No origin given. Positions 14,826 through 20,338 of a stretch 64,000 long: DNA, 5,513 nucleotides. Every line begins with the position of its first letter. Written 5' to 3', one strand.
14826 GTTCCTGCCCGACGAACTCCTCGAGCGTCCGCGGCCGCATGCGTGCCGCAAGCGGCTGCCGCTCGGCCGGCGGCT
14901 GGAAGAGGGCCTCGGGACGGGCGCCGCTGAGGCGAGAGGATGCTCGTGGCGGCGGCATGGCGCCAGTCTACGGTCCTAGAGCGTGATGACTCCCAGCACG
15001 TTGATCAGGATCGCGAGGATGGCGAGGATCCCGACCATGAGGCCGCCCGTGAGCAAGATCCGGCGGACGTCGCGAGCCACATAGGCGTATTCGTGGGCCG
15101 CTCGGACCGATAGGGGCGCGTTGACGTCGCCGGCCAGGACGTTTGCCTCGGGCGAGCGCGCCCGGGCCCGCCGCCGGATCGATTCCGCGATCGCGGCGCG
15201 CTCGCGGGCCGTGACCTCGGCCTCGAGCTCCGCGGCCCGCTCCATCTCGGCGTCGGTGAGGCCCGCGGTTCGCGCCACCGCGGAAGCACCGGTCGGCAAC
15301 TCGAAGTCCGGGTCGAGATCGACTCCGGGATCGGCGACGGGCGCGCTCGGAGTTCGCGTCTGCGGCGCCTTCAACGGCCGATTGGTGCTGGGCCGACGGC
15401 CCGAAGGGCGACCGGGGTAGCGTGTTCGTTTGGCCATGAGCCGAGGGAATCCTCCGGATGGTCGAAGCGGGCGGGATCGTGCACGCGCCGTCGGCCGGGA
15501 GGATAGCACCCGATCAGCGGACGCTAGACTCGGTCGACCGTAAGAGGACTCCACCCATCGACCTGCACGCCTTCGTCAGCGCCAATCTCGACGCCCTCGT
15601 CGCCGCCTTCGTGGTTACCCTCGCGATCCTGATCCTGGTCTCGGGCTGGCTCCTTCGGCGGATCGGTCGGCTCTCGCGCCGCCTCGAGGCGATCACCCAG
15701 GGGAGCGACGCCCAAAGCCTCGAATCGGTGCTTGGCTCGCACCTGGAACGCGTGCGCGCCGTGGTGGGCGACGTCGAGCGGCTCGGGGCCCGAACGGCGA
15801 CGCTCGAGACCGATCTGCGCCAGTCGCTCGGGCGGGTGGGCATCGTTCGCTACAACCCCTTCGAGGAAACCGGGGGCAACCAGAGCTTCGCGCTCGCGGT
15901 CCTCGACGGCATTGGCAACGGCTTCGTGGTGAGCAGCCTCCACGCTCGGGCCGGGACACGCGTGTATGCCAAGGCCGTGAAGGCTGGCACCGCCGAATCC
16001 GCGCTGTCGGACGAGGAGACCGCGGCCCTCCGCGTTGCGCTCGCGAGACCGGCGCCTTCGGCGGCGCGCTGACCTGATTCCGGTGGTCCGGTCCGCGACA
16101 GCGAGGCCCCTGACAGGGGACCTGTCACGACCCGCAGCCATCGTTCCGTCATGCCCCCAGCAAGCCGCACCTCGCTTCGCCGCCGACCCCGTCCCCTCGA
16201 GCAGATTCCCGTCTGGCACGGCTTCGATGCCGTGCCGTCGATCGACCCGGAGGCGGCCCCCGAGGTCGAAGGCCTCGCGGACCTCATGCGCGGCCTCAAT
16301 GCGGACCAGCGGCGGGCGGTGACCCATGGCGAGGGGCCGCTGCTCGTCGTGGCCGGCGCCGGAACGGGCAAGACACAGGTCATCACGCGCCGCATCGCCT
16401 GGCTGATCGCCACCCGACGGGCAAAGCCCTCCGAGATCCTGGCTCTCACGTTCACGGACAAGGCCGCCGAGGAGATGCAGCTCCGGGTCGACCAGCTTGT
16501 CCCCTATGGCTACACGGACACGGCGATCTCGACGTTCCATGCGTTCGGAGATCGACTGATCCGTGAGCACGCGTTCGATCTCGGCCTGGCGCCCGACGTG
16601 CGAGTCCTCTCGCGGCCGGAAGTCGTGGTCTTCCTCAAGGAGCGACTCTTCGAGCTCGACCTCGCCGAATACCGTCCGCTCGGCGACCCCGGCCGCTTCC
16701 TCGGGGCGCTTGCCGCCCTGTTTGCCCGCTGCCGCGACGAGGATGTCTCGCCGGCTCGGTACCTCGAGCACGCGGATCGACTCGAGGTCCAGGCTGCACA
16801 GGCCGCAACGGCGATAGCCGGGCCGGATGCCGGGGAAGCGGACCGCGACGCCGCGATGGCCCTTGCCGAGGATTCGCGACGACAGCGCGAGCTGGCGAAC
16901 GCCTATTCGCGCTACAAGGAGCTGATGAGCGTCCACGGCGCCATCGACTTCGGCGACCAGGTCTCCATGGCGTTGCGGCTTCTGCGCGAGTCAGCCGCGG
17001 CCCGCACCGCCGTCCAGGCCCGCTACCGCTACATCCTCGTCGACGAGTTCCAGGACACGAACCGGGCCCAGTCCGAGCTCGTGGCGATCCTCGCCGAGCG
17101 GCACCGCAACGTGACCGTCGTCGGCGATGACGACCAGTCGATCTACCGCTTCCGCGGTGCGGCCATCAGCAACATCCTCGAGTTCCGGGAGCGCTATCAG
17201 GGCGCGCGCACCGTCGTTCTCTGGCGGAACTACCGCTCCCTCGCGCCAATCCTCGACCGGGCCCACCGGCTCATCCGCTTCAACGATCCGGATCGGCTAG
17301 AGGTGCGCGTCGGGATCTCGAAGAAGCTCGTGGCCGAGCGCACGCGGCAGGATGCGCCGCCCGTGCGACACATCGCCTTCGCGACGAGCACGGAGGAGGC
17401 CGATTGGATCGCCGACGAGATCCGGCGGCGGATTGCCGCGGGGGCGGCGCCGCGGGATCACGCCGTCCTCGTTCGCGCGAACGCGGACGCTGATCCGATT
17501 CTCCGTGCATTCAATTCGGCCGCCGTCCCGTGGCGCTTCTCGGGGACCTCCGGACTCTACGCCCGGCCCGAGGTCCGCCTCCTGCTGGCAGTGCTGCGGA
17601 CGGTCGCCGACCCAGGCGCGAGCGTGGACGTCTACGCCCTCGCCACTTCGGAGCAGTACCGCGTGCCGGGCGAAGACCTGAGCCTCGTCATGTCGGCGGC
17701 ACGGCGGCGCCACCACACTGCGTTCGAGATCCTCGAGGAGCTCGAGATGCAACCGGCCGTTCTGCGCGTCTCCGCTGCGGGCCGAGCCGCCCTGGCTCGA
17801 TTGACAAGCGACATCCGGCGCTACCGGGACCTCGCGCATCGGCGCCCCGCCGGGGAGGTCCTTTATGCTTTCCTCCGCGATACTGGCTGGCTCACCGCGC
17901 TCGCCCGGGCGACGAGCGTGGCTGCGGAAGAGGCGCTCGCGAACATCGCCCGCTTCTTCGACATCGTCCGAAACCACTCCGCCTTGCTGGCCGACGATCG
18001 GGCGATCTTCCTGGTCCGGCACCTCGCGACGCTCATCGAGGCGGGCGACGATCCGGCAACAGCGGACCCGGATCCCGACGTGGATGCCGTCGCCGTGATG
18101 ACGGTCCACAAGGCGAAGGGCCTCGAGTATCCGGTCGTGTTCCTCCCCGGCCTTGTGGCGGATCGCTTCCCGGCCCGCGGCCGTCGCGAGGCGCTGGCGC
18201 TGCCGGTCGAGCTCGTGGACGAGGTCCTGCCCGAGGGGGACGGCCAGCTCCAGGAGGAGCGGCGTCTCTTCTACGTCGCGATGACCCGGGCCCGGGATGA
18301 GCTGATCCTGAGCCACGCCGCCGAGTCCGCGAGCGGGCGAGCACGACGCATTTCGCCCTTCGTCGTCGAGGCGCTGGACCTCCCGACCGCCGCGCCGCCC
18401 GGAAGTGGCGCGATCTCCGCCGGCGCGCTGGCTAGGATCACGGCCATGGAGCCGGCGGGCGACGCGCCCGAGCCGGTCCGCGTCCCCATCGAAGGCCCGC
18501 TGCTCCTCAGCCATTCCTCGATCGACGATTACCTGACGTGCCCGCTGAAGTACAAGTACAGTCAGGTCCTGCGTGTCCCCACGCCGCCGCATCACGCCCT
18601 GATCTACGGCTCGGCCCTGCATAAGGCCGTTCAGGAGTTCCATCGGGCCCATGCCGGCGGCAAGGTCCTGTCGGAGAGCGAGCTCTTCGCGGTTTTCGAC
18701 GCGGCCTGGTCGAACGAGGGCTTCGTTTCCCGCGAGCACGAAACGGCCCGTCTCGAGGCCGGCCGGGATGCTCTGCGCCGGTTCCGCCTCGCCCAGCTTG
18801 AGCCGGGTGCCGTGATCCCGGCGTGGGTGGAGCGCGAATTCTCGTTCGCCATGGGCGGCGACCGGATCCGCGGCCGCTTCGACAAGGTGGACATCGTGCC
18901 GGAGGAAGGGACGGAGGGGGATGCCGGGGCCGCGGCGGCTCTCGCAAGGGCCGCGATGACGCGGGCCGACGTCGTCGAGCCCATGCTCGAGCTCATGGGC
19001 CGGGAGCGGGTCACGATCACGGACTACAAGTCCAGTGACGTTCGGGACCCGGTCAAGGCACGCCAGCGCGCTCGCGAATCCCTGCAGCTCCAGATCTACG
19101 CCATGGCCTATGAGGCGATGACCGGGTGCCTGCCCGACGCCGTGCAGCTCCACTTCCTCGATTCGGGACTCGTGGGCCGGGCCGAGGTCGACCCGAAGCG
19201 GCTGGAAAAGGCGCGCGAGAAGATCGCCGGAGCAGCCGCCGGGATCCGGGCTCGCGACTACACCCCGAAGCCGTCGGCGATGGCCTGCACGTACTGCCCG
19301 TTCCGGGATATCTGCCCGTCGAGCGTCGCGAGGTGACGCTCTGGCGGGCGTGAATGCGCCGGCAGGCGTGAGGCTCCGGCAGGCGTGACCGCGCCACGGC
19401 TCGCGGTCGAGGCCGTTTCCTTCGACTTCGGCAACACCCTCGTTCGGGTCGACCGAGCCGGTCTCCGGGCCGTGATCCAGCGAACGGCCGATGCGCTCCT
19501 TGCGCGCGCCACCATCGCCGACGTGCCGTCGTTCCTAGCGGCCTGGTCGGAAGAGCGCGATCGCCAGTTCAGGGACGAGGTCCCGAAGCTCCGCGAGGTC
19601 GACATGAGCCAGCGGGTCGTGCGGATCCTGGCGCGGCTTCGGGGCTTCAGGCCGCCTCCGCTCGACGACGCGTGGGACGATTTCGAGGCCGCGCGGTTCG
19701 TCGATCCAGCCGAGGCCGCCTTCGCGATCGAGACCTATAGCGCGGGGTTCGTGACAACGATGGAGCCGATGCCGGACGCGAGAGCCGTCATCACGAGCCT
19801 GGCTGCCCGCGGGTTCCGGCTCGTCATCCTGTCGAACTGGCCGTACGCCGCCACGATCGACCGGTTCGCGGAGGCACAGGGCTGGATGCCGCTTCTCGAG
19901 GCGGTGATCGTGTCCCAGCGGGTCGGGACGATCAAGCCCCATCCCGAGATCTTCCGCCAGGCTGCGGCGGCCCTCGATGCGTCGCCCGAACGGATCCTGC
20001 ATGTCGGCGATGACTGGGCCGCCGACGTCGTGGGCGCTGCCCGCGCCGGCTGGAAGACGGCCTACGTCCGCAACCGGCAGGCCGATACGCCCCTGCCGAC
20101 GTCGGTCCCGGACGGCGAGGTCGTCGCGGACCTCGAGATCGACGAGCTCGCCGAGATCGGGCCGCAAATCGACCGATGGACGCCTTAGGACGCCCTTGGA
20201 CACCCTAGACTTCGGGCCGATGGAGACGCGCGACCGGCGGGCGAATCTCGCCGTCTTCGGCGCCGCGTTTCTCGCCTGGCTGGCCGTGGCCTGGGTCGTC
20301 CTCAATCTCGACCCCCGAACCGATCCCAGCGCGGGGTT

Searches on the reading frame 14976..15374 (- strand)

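Call 16: search_protein_families(library=pfam, proteins=[window:14976-15374:-], max_evalue=0.01)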
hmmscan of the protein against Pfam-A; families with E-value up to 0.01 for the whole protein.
window:14976-15374:- (132 aa): 1 family
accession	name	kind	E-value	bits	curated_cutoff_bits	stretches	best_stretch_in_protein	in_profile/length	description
PF18844.6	baeRF_family2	-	0.0033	18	26.9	1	35-93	39-94/149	Bacterial archaeo-eukaryotic release factor family 2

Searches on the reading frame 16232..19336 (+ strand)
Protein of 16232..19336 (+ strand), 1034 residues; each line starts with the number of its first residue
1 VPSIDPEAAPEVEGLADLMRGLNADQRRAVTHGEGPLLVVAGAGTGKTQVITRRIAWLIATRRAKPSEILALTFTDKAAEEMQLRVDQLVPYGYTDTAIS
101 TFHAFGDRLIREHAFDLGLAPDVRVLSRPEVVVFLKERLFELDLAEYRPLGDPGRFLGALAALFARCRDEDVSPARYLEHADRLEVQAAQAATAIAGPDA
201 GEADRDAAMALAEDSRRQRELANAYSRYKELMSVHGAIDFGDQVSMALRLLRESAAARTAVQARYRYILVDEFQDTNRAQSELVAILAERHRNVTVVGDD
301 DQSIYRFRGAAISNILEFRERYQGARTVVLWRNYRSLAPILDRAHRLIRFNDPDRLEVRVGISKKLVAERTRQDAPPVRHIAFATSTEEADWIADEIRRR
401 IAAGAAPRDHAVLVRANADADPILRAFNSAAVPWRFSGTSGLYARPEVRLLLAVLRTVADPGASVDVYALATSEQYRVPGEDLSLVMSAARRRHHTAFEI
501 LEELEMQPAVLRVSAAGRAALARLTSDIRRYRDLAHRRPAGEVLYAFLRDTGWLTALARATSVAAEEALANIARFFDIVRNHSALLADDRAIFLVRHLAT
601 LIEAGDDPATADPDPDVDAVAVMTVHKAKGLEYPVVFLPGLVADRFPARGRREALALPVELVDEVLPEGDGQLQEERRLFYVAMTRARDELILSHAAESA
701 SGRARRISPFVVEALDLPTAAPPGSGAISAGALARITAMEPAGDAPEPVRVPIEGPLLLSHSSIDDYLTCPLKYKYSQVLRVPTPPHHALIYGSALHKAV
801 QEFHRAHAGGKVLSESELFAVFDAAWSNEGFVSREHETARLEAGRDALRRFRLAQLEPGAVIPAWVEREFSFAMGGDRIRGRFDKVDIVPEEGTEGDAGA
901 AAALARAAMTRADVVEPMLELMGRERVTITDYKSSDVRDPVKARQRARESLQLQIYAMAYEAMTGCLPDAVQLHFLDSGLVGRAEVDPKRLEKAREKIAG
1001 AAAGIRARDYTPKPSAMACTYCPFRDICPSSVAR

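Call 16: search_protein_families(library=pfam, proteins=[window:16232-19336:+], max_evalue=0.01)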
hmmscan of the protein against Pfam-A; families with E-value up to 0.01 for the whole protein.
window:16232-19336:+ (1034 aa): 7 families
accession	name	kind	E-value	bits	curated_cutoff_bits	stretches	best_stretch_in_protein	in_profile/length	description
PF00580.27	UvrD-helicase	-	1.1e-75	255.2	23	1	22-323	1-271/271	UvrD/REP helicase N-terminal domain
PF13361.12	UvrD_C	-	4.1e-42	145.3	25.6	1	329-696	2-348/350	UvrD-like helicase C-terminal domain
PF12705.13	PDDEXK_1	-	1.1e-31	111.1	22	2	759-892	2-135/247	PD-(D/E)XK nuclease superfamily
PF13245.12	AAA_19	-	2.1e-24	86.6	25.1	1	26-308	1-134/134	AAA domain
PF13538.12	UvrD_C_2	-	7.6e-13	48.6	27.4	2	620-643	2-27/52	UvrD-like helicase C-terminal domain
PF13604.12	AAA_30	-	3.1e-07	30.8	27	1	22-84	2-64/191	AAA domain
PF01443.25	Viral_helicase1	-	1.7e-06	28.4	21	0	261-335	55-131/228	Viral superfamily 1 RNA helicase core domain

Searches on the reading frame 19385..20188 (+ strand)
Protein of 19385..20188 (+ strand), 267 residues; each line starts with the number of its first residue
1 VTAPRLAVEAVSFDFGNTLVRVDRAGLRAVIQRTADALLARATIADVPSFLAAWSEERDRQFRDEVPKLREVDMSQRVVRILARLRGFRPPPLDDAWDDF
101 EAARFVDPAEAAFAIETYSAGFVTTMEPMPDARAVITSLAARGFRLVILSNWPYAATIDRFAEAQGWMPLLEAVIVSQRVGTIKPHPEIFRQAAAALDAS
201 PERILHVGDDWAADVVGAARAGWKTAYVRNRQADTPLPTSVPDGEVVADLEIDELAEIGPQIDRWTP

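Call 16: search_protein_families(library=pfam, proteins=[window:19385-20188:+], max_evalue=0.01)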
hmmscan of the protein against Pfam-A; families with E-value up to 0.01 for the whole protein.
window:19385-20188:+ (267 aa): 3 families
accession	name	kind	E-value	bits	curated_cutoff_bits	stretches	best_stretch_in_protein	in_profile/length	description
PF00702.32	Hydrolase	-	1.3e-21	78.3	26.4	1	9-222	2-191/191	haloacid dehalogenase-like hydrolase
PF13419.12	HAD_2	-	3e-14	54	23.8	1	90-228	42-178/178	Haloacid dehalogenase-like hydrolase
PF13242.12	Hydrolase_like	-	5.5e-12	45.9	22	1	184-230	4-50/75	HAD-hyrolase-like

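Call 17: search_protein_families(library=ncbifam, proteins=[window:19385-20188:+], max_evalue=0.01)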
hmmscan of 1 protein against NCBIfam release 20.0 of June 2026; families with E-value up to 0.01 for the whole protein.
window:19385-20188:+ (267 aa): 36 families (the best 25 are shown)
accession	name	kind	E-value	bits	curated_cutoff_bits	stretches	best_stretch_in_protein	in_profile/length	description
TIGR02253.1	CTE7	subfamily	2.4e-21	76.6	169.75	1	8-258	2-220/221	TIGR02253 family HAD-type hydrolase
TIGR02252.1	DREG-2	subfamily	2e-17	63.7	155.2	1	127-226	105-202/203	HAD hydrolase, REG-2-like, family IA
TIGR01428.1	HAD_type_II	equivalog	4.5e-17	62.7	125.4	1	121-233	85-195/197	haloacid dehalogenase type II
NF053830.1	RUBPPhHalo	equivalog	6.2e-16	58.7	330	1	106-258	82-230/234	ribulose-1,5-bisphosphate 5-phosphatase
TIGR02254.1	YjjG_YfnB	equivalog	1.2e-14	54.4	159.9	1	128-234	98-202/223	YjjG family noncanonical pyrimidine nucleotidase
TIGR01449.2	PGP_bact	equivalog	4.7e-14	52.4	180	1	109-229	68-185/213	phosphoglycolate phosphatase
NF008018.0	PRK10748.1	equivalog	1.2e-12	47.6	225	1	148-258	124-234/238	5-amino-6-(5-phospho-D-ribitylamino)uracil phosphatase YigB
TIGR01454.1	AHBA_synth_RP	hypoth_equivalog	1.9e-12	47.2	246.65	1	122-240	70-187/205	AHBA synthesis associated protein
TIGR01509.1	HAD-SF-IA-v3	subfamily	2e-11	44.3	29.4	1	127-225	65-151/154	HAD-IA family hydrolase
NF006976.0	PRK09449.1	equivalog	3e-11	43.3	183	1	125-236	93-203/225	pyrimidine 5'-nucleotidase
NF009804.0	PRK13288.1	equivalog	1e-10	41.4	218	1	133-229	88-182/215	pyrophosphatase PpaX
NF009695.0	PRK13222.1-2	equivalog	7.6e-10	38.6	225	1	110-225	78-190/226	phosphoglycolate phosphatase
TIGR01460.1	HAD-SF-IIA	subfamily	2.3e-09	37.4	100.15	1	184-229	197-244/246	HAD-IIA family hydrolase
TIGR01549.1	HAD-SF-IA-v1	subfamily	6.5e-09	36.4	23.3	1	142-222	75-149/149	HAD-IA family hydrolase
TIGR02247.1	HAD-1A3-hyp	subfamily_domain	1e-07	31.9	125.4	1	129-232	96-199/211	epoxide hydrolase N-terminal domain-like phosphatase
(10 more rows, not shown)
